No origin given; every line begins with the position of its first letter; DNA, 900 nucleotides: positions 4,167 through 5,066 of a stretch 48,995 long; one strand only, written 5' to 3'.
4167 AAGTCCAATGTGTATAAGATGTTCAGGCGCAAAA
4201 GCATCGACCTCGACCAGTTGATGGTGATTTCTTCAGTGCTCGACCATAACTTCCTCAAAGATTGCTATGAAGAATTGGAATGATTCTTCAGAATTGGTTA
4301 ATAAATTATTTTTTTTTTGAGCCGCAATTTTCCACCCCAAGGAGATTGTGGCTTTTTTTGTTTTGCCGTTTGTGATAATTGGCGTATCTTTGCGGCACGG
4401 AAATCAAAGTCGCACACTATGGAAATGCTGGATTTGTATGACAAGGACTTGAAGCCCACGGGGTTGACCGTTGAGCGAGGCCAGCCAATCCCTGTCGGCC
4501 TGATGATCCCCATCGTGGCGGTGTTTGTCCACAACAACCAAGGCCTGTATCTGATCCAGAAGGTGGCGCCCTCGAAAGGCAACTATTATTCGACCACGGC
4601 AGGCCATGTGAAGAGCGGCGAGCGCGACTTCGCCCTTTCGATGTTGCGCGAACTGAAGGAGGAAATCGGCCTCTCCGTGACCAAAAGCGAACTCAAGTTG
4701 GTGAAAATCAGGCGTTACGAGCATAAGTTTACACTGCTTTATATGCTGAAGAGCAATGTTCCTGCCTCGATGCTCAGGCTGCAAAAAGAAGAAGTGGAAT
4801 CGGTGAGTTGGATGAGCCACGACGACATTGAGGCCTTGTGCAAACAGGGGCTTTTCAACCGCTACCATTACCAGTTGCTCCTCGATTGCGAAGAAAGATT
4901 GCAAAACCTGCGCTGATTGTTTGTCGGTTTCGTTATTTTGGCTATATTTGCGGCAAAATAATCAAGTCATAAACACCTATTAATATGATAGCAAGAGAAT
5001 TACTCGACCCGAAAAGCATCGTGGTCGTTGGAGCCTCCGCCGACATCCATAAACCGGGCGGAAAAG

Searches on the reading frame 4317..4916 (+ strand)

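Call 18: search_protein_families(library=pfam, proteins=[window:4317-4916:+], max_evalue=0.01)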
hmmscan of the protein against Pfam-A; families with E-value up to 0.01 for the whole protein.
window:4317-4916:+ (199 aa): 1 family
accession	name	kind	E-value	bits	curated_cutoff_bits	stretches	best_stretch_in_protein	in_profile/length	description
PF00293.34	NUDIX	-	2.2e-13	50.8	21.1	1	66-173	5-119/134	NUDIX domain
